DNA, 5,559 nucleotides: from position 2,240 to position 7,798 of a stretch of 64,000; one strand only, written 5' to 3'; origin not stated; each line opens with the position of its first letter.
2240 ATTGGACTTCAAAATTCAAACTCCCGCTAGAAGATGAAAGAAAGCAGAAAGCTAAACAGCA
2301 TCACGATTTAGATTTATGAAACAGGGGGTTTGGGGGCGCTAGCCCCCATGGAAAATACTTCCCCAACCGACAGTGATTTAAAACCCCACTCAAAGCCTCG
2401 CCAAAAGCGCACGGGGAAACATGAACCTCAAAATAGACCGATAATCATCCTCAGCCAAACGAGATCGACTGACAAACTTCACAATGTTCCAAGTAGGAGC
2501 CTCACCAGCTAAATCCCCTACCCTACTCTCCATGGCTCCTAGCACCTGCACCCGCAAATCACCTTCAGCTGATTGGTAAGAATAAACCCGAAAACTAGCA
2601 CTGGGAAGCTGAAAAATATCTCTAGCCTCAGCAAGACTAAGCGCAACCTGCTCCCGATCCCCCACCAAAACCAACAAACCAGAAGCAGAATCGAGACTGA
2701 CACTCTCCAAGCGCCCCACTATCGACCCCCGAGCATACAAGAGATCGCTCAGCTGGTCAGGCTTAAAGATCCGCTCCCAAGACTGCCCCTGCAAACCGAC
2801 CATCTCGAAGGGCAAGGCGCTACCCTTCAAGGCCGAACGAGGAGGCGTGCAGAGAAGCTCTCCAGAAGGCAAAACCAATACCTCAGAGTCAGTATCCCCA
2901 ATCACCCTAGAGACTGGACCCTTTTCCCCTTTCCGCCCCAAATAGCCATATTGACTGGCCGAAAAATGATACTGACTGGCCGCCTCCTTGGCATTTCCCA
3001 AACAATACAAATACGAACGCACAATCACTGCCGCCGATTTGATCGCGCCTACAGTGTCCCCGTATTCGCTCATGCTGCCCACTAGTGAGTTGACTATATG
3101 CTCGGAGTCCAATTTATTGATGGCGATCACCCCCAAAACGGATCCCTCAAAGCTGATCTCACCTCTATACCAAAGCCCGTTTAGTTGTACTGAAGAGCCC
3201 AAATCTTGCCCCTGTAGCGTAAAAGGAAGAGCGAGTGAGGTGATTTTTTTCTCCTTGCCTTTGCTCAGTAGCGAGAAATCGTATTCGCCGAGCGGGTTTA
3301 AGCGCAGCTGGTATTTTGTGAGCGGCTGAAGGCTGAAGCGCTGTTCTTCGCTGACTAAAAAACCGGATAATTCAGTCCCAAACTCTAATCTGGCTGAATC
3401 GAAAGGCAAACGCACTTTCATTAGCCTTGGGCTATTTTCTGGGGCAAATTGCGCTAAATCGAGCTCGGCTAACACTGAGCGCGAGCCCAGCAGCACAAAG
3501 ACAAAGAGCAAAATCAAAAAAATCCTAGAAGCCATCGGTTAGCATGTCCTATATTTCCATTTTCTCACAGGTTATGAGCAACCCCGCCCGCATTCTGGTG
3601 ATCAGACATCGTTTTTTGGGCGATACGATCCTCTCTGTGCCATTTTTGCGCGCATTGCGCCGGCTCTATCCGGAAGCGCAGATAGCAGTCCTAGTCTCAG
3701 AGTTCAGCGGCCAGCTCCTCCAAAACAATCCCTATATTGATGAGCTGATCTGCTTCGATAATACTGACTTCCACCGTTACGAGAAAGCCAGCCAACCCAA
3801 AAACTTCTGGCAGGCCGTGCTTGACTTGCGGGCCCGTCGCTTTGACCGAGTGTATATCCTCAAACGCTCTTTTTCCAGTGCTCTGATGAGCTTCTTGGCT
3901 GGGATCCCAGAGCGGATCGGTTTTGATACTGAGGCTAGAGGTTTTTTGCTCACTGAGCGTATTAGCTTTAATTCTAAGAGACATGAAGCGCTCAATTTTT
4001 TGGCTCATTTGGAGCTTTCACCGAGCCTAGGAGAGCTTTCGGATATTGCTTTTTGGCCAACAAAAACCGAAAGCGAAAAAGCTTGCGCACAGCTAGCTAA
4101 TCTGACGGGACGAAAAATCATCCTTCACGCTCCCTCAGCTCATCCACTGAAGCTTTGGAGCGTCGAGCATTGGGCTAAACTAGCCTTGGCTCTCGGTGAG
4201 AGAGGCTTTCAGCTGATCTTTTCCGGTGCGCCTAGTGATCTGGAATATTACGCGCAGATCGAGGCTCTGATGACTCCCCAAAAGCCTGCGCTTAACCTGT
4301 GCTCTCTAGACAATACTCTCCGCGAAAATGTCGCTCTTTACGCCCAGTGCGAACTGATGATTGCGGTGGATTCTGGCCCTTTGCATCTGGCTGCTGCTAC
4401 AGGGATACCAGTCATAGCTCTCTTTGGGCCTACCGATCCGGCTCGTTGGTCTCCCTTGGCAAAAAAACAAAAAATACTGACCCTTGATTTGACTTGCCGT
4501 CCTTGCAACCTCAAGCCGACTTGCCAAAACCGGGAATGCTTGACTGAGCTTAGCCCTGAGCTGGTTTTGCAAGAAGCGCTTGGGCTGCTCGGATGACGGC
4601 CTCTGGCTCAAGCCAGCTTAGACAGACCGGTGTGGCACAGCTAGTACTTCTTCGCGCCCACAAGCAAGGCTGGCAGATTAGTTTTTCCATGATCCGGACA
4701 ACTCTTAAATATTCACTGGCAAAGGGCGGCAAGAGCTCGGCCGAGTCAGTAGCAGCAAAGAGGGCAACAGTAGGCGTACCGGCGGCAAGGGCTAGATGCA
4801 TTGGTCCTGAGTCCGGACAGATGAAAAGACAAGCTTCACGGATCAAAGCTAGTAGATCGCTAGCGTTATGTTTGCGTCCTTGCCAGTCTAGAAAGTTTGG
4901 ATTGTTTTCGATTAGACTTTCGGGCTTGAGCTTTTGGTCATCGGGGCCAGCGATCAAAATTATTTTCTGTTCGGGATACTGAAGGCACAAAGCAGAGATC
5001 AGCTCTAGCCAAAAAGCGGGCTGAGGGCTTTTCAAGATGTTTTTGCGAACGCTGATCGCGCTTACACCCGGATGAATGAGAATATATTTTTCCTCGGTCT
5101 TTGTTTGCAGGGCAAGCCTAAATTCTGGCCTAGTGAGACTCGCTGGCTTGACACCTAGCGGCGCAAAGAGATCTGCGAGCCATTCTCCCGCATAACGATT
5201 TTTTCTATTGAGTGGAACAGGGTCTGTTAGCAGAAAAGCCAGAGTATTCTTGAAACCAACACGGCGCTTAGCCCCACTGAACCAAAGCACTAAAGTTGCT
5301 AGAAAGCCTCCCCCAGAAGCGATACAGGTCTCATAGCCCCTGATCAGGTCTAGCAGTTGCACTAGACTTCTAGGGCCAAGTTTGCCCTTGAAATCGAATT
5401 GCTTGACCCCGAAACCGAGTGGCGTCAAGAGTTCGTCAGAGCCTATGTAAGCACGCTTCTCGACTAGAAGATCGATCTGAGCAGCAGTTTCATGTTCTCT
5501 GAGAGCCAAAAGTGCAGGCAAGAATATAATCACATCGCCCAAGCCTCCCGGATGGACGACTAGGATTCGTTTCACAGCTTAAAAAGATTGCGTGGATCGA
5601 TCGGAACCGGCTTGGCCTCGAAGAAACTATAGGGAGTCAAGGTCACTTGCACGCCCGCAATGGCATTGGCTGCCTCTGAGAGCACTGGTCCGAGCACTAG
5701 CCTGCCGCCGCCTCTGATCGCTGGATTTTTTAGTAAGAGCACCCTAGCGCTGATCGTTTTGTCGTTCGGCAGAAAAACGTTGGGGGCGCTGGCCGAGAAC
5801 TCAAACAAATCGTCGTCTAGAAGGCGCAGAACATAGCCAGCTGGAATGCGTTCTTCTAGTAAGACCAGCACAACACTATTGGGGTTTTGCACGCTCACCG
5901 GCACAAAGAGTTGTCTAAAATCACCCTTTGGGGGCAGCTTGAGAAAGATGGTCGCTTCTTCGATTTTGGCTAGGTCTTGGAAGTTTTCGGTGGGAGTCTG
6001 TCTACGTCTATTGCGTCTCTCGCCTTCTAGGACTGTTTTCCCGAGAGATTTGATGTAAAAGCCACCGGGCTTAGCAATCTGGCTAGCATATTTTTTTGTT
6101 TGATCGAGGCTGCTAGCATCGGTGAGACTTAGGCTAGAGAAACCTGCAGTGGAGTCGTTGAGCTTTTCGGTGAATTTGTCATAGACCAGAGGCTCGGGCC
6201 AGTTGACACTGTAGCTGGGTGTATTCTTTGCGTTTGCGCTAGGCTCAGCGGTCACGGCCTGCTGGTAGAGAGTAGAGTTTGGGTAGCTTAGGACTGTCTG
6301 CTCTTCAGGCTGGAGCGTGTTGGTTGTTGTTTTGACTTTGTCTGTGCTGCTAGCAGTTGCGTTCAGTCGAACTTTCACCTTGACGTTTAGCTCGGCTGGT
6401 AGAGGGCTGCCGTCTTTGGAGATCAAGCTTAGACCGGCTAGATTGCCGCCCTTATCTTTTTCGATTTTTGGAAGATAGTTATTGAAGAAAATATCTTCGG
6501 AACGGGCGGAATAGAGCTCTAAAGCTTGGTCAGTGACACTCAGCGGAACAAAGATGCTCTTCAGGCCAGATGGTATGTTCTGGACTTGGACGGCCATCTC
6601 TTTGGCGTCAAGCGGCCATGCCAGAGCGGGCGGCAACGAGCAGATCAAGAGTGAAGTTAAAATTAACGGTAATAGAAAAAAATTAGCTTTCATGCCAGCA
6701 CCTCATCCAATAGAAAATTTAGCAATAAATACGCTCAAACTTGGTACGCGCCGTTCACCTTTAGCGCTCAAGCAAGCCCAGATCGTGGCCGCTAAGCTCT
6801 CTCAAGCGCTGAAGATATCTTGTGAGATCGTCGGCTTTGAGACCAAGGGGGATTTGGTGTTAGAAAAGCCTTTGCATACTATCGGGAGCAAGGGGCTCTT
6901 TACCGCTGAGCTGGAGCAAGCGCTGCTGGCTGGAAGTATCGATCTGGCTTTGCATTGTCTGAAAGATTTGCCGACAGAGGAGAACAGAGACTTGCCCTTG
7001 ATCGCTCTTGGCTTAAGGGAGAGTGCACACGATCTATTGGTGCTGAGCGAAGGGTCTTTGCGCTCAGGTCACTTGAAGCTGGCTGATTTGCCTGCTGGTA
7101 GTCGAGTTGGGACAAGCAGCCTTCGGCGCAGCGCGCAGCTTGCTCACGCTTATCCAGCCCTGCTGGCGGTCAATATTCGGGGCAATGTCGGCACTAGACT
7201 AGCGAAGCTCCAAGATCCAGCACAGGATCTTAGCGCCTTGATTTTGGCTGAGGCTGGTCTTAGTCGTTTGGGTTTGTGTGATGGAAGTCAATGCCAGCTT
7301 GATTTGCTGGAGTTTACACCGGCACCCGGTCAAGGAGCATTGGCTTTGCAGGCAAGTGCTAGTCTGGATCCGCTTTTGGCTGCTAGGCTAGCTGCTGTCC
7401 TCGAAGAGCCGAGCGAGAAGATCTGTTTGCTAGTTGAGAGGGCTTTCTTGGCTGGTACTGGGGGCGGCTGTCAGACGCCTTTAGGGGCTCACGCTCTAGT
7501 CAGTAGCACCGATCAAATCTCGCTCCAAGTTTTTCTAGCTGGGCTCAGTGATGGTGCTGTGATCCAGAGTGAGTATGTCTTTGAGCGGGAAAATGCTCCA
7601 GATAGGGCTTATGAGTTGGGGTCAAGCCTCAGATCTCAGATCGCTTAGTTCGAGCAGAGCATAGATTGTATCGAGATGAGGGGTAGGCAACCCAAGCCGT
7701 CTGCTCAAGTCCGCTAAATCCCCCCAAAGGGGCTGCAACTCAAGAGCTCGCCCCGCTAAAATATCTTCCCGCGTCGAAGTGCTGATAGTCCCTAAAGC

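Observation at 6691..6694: Divergent gene pairs with overlapping or abutting start codons (shared CATG), leaving no intergenic promoter space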

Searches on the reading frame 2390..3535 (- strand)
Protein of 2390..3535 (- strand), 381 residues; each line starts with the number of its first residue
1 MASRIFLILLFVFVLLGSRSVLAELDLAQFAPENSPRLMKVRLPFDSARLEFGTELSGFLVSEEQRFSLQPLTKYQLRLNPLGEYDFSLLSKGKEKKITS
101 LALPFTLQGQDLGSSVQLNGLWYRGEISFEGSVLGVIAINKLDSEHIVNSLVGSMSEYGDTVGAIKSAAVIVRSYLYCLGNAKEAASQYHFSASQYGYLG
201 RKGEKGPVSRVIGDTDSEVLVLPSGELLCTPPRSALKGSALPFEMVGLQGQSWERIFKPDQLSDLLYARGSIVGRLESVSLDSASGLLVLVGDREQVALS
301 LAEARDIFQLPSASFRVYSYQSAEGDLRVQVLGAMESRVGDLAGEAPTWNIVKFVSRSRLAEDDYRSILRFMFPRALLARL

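Call 7: search_protein_families(library=pfam, proteins=[window:2390-3535:-])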
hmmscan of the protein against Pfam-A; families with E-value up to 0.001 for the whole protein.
window:2390-3535:- (381 aa): 1 family
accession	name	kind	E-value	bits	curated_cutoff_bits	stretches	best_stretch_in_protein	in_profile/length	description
PF08486.15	SpoIID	-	0.00033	21.7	23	1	136-221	5-96/97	Stage II sporulation protein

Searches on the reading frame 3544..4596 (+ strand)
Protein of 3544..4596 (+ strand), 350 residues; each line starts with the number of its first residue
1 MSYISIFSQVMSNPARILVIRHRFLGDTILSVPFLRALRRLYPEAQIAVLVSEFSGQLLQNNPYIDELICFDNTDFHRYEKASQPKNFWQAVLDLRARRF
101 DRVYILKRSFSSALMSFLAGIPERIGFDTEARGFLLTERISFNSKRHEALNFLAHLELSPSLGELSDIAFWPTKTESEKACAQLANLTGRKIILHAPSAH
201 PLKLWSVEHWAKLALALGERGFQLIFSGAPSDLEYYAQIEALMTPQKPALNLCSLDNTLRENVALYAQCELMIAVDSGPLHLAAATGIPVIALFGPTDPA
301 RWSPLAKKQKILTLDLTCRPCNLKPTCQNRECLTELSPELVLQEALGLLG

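Call 7: search_protein_families(library=pfam, proteins=[window:3544-4596:+])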
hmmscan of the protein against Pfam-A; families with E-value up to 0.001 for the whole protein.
window:3544-4596:+ (350 aa): 1 family
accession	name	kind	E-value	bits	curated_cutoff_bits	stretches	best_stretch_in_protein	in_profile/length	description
PF01075.23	Glyco_transf_9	-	7.9e-39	133.9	22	1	94-325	7-240/247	Glycosyltransferase family 9 (heptosyltransferase)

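Call 67: search_solved_structures(query=window:3544-4596:+, max_evalue=0.001, show_alignments=0)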
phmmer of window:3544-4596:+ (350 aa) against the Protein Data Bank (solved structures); distinct sequences matched with E-value up to 0.001: 5.
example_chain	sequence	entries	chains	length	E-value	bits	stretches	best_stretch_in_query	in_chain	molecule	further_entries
1psw_A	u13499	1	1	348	5.2e-33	117.7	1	16-348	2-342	ADP-HEPTOSE LPS HEPTOSYLTRANSFERASE II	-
3tov_A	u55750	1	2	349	1.5e-24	89.8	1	16-311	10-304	Glycosyl transferase family 9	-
2gt1_A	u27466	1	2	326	4.9e-10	42.1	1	16-311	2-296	Lipopolysaccharide heptosyltransferase-1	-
6dfe_A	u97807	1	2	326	4.9e-10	42.1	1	16-311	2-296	ADP-heptose--LPS heptosyltransferase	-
2h1f_A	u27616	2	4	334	5.3e-10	42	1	16-311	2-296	Lipopolysaccharide heptosyltransferase-1 | Lipopolysaccharide heptosyltransferase 1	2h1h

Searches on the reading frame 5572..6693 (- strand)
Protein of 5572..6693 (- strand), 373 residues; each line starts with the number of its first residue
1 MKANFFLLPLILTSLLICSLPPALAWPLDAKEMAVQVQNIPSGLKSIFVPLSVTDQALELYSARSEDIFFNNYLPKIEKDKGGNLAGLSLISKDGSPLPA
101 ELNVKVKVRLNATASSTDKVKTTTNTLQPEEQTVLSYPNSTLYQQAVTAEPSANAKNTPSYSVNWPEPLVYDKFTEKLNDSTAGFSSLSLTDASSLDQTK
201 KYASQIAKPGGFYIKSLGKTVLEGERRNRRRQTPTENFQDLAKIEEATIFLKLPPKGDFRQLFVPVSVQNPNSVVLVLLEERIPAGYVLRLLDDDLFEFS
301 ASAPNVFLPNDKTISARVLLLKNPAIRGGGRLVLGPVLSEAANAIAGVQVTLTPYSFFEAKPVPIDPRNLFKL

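Call 7: search_protein_families(library=pfam, proteins=[window:5572-6693:-])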
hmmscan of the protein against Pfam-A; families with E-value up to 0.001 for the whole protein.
window:5572-6693:- (373 aa): 0 families

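Call 8: find_encoding_contigs(protein=window:5572-6693:-, flank=3000, max_places=6)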
Protein window:5572-6693:- (373 aa): no gene with exactly this product is on record in the collection.

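Call 27: find_homologous_proteins(query=window:5572-6693:-, max_evalue=0.00001)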
Query window:5572-6693:- (373 aa): 1 proteins with E <= 0.00001 among 8000 candidates.
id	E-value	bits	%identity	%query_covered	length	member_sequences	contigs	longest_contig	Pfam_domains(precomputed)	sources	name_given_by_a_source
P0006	2.2e-216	736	100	91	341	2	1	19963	-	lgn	-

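Call 37: search_protein_representatives(protein=window:5572-6693:-)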
Query: 373 residues. Proteins with E-value up to 0.001 (for the whole library): 15; up to 1e-10: 12; up to 1e-30: 4. The best 15 are listed.
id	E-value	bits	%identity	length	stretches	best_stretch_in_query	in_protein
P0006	6.8e-217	735.8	100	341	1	33-373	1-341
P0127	6.0e-38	147.3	33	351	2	152-371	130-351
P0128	1.2e-35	139.8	29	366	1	12-355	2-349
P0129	1.8e-33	132.6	32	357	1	15-370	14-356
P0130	9.8e-30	120.3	28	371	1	10-373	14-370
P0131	2.8e-29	118.9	29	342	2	160-356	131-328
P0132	3.5e-28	115.2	31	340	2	161-357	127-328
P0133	3.6e-25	105.3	28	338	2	160-357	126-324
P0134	1.4e-22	96.8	29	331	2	159-373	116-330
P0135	3.6e-19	85.6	26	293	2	165-357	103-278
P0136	1.4e-18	83.6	28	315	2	169-365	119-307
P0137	2.2e-15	73.1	30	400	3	195-368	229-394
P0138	1.5e-09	53.9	37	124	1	9-110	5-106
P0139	7.3e-05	38.5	27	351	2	30-135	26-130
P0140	1.3e-04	37.8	36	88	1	280-357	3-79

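Call 39: find_encoding_contigs(protein=P0129, flank=3000, max_places=3)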
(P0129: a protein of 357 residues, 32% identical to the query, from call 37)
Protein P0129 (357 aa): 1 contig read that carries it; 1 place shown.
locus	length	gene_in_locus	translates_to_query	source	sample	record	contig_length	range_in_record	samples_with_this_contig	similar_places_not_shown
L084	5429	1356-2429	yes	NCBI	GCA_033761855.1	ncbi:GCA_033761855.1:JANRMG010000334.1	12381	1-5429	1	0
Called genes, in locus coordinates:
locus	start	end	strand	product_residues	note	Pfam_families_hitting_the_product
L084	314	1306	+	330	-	-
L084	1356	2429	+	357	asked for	-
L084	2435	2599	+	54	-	-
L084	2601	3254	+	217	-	PF01553:Acyltransferase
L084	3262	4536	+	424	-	-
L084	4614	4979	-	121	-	-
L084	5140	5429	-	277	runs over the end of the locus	PF00561:Abhydrolase_1, PF12146:Hydrolase_4, PF12697:Abhydrolase_6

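Call 40: find_encoding_contigs(protein=P0128, flank=3000, max_places=3)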
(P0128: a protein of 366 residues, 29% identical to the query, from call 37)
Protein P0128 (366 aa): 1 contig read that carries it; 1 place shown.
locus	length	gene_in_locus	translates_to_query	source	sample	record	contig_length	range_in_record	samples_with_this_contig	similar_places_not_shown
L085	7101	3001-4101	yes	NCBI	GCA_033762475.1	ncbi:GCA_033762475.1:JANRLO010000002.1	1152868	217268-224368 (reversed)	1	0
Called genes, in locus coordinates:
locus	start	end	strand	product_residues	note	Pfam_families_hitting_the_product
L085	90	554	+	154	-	-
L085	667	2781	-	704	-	PF00771:FHIPEP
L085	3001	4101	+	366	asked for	-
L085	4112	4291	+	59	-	-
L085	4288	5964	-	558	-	-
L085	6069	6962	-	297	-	-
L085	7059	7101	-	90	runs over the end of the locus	-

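Call 51: find_encoding_contigs(protein=P0006, flank=10000, max_places=3)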
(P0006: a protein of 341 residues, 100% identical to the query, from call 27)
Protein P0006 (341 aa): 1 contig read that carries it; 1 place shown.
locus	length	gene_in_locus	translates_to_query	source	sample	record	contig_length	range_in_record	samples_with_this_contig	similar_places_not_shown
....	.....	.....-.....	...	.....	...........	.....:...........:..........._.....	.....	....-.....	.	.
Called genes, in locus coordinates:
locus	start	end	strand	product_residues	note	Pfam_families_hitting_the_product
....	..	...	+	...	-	-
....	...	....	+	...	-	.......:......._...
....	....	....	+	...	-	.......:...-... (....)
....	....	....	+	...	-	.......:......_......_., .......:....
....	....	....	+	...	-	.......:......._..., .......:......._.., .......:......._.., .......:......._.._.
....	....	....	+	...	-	-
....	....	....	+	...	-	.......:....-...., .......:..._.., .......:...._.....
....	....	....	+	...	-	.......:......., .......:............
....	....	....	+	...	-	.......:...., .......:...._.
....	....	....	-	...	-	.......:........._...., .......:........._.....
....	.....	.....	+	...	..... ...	-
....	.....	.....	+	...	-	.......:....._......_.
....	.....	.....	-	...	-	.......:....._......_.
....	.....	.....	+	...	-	-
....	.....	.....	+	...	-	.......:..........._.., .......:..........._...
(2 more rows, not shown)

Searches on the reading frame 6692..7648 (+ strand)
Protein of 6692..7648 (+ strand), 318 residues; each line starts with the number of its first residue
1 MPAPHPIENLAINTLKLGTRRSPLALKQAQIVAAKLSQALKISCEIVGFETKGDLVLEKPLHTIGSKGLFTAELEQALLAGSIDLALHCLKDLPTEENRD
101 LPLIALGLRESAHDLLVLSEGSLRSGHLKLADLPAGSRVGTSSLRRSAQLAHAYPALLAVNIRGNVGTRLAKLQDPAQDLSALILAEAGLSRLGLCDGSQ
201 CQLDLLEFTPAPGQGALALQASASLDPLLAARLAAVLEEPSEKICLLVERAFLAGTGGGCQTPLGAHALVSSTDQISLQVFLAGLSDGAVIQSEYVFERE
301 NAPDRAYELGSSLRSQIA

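Call 7: search_protein_families(library=pfam, proteins=[window:6692-7648:+])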
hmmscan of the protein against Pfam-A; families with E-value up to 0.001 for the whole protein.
window:6692-7648:+ (318 aa): 2 families
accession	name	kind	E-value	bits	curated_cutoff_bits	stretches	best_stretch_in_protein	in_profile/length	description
PF01379.25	Porphobil_deam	-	1.4e-66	224.5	22.1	1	15-223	1-200/207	Porphobilinogen deaminase, dipyromethane cofactor binding domain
PF03900.20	Porphobil_deamC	-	1e-10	42.2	26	1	244-317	2-72/74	Porphobilinogen deaminase, C-terminal domain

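Call 19: find_related_loci(query=window:6692-7648:+, collection=genome_contigs, flank=4000)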
Query window:6692-7648:+ (318 aa) in genome_contigs; peptide patterns used: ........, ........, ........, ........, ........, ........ (x = any residue, [..] = any of these).
121 stretches matched a pattern; 1 encode a relative of the query (tblastn E <= 1e-3); 1 distinct loci.
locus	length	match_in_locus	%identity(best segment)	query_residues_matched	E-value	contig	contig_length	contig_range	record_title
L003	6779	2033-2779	45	15-272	3e-52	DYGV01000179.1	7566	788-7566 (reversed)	MAG TPA_asm: Anaerolinea thermophila isolate BE2012_54_8 Afr_mines_BE2012_3813_length_7566_cov_3_202503, whole genome sh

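Call 28: find_homologous_proteins(query=window:6692-7648:+, max_evalue=1e-30)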
Query window:6692-7648:+ (318 aa): 6506 proteins with E <= 1e-30 among 8000 candidates; the best 120 are listed.
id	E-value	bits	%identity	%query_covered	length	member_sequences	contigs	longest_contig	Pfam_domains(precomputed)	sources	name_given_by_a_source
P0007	7.8e-174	595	100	90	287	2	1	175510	PF01379.26,PF03900.21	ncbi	-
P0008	6.5e-60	221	44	96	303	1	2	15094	PF01379.26,PF03900.21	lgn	-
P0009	8.8e-59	217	47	85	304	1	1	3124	PF01379.26,PF03900.21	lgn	-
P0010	1.6e-58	217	45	95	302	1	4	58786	PF01379.26,PF03900.21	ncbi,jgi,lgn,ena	-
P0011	1.2e-57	214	42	96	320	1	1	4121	PF01379.26,PF03900.21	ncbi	-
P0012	3.0e-57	212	43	96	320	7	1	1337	PF01379.26,PF03900.21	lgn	-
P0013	3.0e-57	212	43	96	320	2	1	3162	PF01379.26,PF03900.21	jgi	-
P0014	3.9e-57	212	43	96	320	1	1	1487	PF01379.26,PF03900.21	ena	-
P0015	7.5e-57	211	43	96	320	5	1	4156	PF01379.26,PF03900.21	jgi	jgi:hydroxymethylbilane synthase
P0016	1.2e-56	211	45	96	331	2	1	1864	PF01379.26,PF03900.21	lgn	-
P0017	1.2e-56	210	47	87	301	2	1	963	PF01379.26,PF03900.21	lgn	-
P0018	1.2e-56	210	42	95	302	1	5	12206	PF01379.26,PF03900.21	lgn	-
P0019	1.4e-56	210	42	95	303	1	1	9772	PF01379.26,PF03900.21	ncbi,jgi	jgi:hydroxymethylbilane synthase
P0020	1.9e-56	210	44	95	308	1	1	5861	PF01379.26,PF03900.21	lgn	-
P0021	2.1e-56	210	42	94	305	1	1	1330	PF01379.26,PF03900.21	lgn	-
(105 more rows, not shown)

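Call 50: find_encoding_contigs(protein=P0007, flank=10000, max_places=3)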
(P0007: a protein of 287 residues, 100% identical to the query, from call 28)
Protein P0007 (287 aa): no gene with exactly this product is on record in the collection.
